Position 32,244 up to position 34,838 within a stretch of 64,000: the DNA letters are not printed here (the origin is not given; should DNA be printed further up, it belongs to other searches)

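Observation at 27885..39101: Sec-signal Rhs cocoon toxin encoded directly behind a giant Ig/LamG/FN3/toroid surface protein, with no T6SS, PAAR, VgrG or TcA partner in sight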

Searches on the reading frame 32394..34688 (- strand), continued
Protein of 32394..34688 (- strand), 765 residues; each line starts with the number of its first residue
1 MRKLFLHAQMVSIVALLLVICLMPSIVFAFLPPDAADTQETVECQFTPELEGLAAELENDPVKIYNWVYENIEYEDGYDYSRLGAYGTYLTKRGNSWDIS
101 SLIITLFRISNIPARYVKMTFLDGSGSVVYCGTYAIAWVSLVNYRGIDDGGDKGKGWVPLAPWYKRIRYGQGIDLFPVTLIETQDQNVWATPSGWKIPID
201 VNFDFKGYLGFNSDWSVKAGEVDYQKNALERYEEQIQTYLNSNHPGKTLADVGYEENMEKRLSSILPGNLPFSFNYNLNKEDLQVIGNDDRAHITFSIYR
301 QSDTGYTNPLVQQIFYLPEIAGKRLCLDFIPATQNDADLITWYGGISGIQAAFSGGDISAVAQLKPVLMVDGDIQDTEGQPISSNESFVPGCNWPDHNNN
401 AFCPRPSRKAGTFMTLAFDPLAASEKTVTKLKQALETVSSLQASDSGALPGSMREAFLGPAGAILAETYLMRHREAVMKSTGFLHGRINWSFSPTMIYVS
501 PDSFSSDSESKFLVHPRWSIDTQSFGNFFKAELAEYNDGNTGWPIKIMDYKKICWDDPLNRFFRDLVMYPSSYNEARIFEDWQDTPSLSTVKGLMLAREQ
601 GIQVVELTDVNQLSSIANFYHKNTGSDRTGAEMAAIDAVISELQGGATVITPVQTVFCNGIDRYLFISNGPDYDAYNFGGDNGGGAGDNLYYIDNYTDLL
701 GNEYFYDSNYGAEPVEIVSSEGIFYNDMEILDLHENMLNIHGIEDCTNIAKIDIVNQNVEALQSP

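Call 42: fold_search(model_id=the predicted structure, library=pdb)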
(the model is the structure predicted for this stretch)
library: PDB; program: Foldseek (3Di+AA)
matches with E <= 10: 167; with E <= 0.001: 3
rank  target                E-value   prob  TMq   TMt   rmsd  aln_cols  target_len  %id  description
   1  3isr_A                2.4e-04  1.00  0.13  0.33   5.0       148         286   22  The Crystal Structure of a Putative Cysteine Protease from Cytophaga hutchinsonii to 1.9A (released 2009-09-08)
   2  3isr_B                4.2e-04  1.00  0.13  0.33   5.6       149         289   22  The Crystal Structure of a Putative Cysteine Protease from Cytophaga hutchinsonii to 1.9A (released 2009-09-08)
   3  3isr_C                8.4e-04  1.00  0.13  0.32   4.4       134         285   24  The Crystal Structure of a Putative Cysteine Protease from Cytophaga hutchinsonii to 1.9A (released 2009-09-08)
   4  5mhl_B                4.1e-03  0.60  0.12  0.13  26.1       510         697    8  FXIIIa in complex with the inhibitor Mi0621 (released 2017-12-20)
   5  1g0d                  8.7e-03  0.35  0.11  0.12  25.8       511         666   10  CRYSTAL STRUCTURE OF RED SEA BREAM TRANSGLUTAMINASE (released 2001-05-23)
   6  8oxy_A                9.6e-03  0.35  0.11  0.12  25.1       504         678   10  Transglutaminase 3 without calcium in complex with DH patient-derived Fab DH63-B02 (released 2023-10-18)
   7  1ggu_A                9.6e-03  0.16  0.07  0.07  25.3       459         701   11  HUMAN FACTOR XIII WITH CALCIUM BOUND IN THE ION SITE (released 1999-09-16)
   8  1l9n_A                1.0e-02  0.38  0.11  0.12  25.0       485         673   10  Three-dimensional structure of the human transglutaminase 3 enzyme: binding of calcium ions change structure for activ (released 2002-05-29)
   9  8cs9_X                1.2e-02  0.38  0.12  0.14  22.9       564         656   10  Composite reconstruction of Class 1 of the erythrocyte ankyrin-1 complex (released 2022-07-20)
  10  3s3j_A                1.2e-02  0.23  0.11  0.13  30.8       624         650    9  Transglutaminase 2 in complex with a novel inhibitor (released 2012-06-06)
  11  1ggt_A                1.5e-02  0.30  0.11  0.12  26.1       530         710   10  THREE-DIMENSIONAL STRUCTURE OF A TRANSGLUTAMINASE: HUMAN BLOOD COAGULATION FACTOR XIII (released 1995-07-31)
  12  1l9m_A                1.7e-02  0.33  0.11  0.13  24.8       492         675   11  Three-dimensional structure of the human transglutaminase 3 enzyme: binding of calcium ions change structure for activ (released 2002-05-29)
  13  1l9m_B                1.8e-02  0.28  0.11  0.12  24.6       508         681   10  Three-dimensional structure of the human transglutaminase 3 enzyme: binding of calcium ions change structure for activ (released 2002-05-29)
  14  1ggu_B                2.2e-02  0.38  0.13  0.14  23.5       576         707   10  HUMAN FACTOR XIII WITH CALCIUM BOUND IN THE ION SITE (released 1999-09-16)
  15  1nug_B                2.5e-02  0.28  0.11  0.12  25.1       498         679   10  Role of Calcium Ions in the Activation and Activity of the Transglutaminase 3 Enzyme (2 calciums, 1 Mg, inactive form) (released 2003-04-22)
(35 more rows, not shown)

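Call 53: search_protein_families(library=pfam, alignment_id=A3, max_evalue=0.0001)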
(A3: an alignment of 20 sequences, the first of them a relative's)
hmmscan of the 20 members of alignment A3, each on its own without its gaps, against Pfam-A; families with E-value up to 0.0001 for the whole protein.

A. member 1, L009:4410-9614:+ (1735 aa): 3 families
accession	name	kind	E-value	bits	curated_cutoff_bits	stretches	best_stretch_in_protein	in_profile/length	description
PF22352.2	K319L-like_PKD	-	4.4e-12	46.3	27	1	382-459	7-84/84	K319L-like, PKD domain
PF13290.12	CHB_HEX_C_1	-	8.1e-09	35.7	22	1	1282-1351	2-66/67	Chitobiase/beta-hexosaminidase C-terminal domain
PF13287.12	Fn3_assoc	-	3.4e-05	24.3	23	0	1292-1355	1-59/59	Fn3 associated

B. families by the number of members that match (of 20 scanned): 49 families (the first 25 are shown)
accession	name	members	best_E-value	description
PF13243.12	SQHop_cyclase_C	13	7e-14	Squalene-hopene cyclase C-terminal domain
PF13620.12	CarboxypepD_reg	9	3e-74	Carboxypeptidase regulatory-like domain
PF13715.12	CarbopepD_reg_2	8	1.9e-64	CarboxypepD_reg-like domain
PF13249.12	SQHop_cyclase_N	8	4.9e-10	Squalene-hopene cyclase N-terminal domain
PF07705.17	CARDB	5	1.5e-86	CARDB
PF17802.7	SpaA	5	4e-13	Prealbumin-like fold domain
PF05345.18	He_PIG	5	3.8e-12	Putative Ig domain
PF08308.17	PEGA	5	1.6e-11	PEGA domain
PF07678.20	TED_complement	5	8.4e-11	A-macroglobulin TED domain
PF13517.12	FG-GAP_3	4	3.6e-44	FG-GAP-like repeat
PF01839.29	FG-GAP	4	6.6e-15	FG-GAP repeat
PF00432.27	Prenyltrans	4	1.4e-13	Prenyltransferase alpha-alpha toroid domain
PF17210.9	SdrD_B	4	1.1e-11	SdrD B-like domain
PF24684.1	Vgb_lyase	3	7.2e-26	Virginiamycin B lyase family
PF01835.25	MG2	3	6e-12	MG2 domain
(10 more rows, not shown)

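Call 67: search_protein_families(library=pfam, proteins=[L034:4548-9296:+, L061:4331-9289:+, L048:493-2478:+, L080:3008-8989:+, L023:7819-9222:+, L040:17890-21099:+], max_evalue=0.0001)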
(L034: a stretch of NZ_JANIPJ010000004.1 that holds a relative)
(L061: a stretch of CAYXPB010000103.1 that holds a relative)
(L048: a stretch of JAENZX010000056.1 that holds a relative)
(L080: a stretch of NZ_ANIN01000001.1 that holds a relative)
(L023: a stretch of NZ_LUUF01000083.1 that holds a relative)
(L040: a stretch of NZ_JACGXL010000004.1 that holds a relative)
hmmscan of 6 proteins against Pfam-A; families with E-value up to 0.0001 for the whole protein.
L034:4548-9296:+ (1583 aa): 7 families
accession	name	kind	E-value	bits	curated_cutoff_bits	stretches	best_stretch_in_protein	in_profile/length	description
PF00092.34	VWA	-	1.4e-22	81.2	23.8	1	587-747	1-173/174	von Willebrand factor type A domain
PF13519.12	VWA_2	-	2.5e-15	57.5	27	1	588-689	1-107/107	von Willebrand factor type A domain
PF13768.12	VWA_3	-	9.3e-10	39.2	27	1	587-734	2-154/155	von Willebrand factor type A domain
PF13249.12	SQHop_cyclase_N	-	2.9e-08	33.7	26.2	1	146-218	6-77/291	Squalene-hopene cyclase N-terminal domain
PF13243.12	SQHop_cyclase_C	-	1.1e-07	31.6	26.1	1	52-206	85-227/319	Squalene-hopene cyclase C-terminal domain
PF05762.20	VWA_CoxE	-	3.9e-06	26.9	26.4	1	582-695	53-171/222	VWA domain containing CoxE-like protein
PF08532.16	Glyco_hydro_42M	-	4.1e-05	23.6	25.8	0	1289-1385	114-204/207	Beta-galactosidase trimerisation domain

L061:4331-9289:+ (1653 aa): 6 families
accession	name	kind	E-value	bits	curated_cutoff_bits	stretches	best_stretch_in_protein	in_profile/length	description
PF00395.25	SLH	-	4.5e-41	139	20.8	3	1496-1538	2-44/44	S-layer homology domain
PF00092.34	VWA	-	5.7e-22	79.2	23.8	1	559-722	1-172/174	von Willebrand factor type A domain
PF13768.12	VWA_3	-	7.1e-11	42.8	27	1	559-711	2-155/155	von Willebrand factor type A domain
PF13519.12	VWA_2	-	2.6e-10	41.3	27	1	560-662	1-106/107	von Willebrand factor type A domain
PF13243.12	SQHop_cyclase_C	-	2.8e-09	36.9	26.1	1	108-196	153-241/319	Squalene-hopene cyclase C-terminal domain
PF13249.12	SQHop_cyclase_N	-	1.2e-07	31.6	26.2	0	164-261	1-91/291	Squalene-hopene cyclase N-terminal domain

L048:493-2478:+ (662 aa): 6 families
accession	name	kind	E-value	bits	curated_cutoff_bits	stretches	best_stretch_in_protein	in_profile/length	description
PF07705.17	CARDB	-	1.9e-38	131.2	22.7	3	291-397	2-99/101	CARDB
PF00432.27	Prenyltrans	-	1.4e-13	51.3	26.5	1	106-268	46-211/304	Prenyltransferase alpha-alpha toroid domain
PF13243.12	SQHop_cyclase_C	-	1.3e-11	44.6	26.1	1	152-279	153-291/319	Squalene-hopene cyclase C-terminal domain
PF13249.12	SQHop_cyclase_N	-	4.9e-10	39.5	26.2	1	163-252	4-91/291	Squalene-hopene cyclase N-terminal domain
PF07678.20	TED_complement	-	4.3e-06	26.5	22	0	154-233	59-138/312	A-macroglobulin TED domain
PF16640.11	Big_3_5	-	3.2e-05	24.9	35.5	0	420-495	5-68/88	Bacterial Ig-like domain (group 3)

L080:3008-8989:+ (1994 aa): 6 families
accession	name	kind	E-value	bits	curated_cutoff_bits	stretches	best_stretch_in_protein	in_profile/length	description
PF13517.12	FG-GAP_3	-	3.3e-22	79.3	26.9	1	712-772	1-60/61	FG-GAP-like repeat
PF13620.12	CarboxypepD_reg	-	1.3e-17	64.4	32.3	0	123-199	5-81/82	Carboxypeptidase regulatory-like domain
PF01839.29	FG-GAP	-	4.2e-10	39.7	22.1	0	976-993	7-24/37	FG-GAP repeat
PF11974.14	bMG3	-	4.1e-07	30.3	34.9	0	419-478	17-75/103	Bacterial alpha-2-macroglobulin MG3 domain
PF01835.25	MG2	-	8e-07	29.8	32.8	0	1319-1400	4-80/96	MG2 domain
PF07705.17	CARDB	-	2.8e-06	27.9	22.7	0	509-624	2-99/101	CARDB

L023:7819-9222:+ (468 aa): 3 families
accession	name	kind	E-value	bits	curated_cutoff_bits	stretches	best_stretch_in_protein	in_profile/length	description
PF05345.18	He_PIG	-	2.1e-09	38.1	24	1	348-418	4-84/96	Putative Ig domain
PF13243.12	SQHop_cyclase_C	-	4.7e-07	29.6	26.1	0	222-288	161-228/319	Squalene-hopene cyclase C-terminal domain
PF18884.5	TSP3_bac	-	2.3e-05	24.6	25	1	308-331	1-22/22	Bacterial TSP3 repeat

L040:17890-21099:+ (1070 aa): 6 families
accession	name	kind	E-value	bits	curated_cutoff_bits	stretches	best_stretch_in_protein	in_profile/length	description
PF13620.12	CarboxypepD_reg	-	4.1e-47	158.9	32.3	4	347-417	2-75/82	Carboxypeptidase regulatory-like domain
PF13715.12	CarbopepD_reg_2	-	2.5e-36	124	32.2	3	347-417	1-70/88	CarboxypepD_reg-like domain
PF15976.11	CooC_C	-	1.2e-09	38.5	29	0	596-636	16-55/93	CS1-pili formation C-terminal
PF09430.16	EMC7_beta-sandw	-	9.2e-08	32.8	26.6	0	361-421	8-69/122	ER membrane protein complex subunit 7, beta-sandwich domain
PF17802.7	SpaA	-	1.3e-06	28.9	23.1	0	349-396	5-57/91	Prealbumin-like fold domain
PF08308.17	PEGA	-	2.2e-05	24.7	20.8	0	470-508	32-70/71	PEGA domain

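Call 80: search_protein_representatives(alignment_id=A1)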
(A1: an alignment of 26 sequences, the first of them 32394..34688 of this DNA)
Query: 26 sequences, 998 profile positions. Proteins with E-value up to 0.001 (for the whole library): 10797; up to 1e-10: 7493; up to 1e-30: 3974. The best 150 are listed.
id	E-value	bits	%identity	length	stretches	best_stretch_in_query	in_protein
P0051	0.0e+00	1290.1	-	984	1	1-938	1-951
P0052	0.0e+00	1237.5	-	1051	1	3-904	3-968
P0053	0.0e+00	1224.2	-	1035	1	4-957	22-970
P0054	0.0e+00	1182.0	-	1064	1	4-946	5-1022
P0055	0.0e+00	1150.0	-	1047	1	5-924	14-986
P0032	0.0e+00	1131.5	-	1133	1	1-976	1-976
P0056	0.0e+00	1108.3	-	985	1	11-965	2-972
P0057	0.0e+00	1103.4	-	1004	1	4-958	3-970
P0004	0.0e+00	1096.6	-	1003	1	25-984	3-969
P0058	0.0e+00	1086.2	-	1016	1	5-962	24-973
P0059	0.0e+00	1084.0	-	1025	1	4-948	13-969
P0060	0.0e+00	1083.9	-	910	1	103-950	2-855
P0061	0.0e+00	1065.8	-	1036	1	4-937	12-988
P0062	0.0e+00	1059.5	-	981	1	5-914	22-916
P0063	0.0e+00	1057.1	-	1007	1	6-914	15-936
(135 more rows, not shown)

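Call 95: search_solved_structures(query=A1, max_evalue=1)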
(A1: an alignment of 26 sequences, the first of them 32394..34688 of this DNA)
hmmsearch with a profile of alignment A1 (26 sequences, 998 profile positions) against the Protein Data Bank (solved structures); distinct sequences matched with E-value up to 1: 7.
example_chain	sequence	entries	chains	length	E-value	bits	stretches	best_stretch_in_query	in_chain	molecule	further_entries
3isr_A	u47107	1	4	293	9.2e-08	33.9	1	256-311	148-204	Transglutaminase-like enzymes, putative cysteine protease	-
5g6u_A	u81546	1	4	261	0.24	12.7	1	78-161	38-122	LANGERIN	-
7wz8_C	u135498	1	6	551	0.42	11.9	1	69-161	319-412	SNAP-tag,C-type lectin domain family 4 member K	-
2zdi_A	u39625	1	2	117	0.43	11.8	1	42-106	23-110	Prefoldin subunit beta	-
7xae_C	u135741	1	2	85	0.52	11.5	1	78-143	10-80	2IC6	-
7tbi_O1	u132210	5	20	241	0.76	11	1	44-140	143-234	Nup49 | NUP54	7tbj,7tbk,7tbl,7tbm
5cws_E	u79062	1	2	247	0.8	10.9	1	44-143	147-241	Nucleoporin NUP57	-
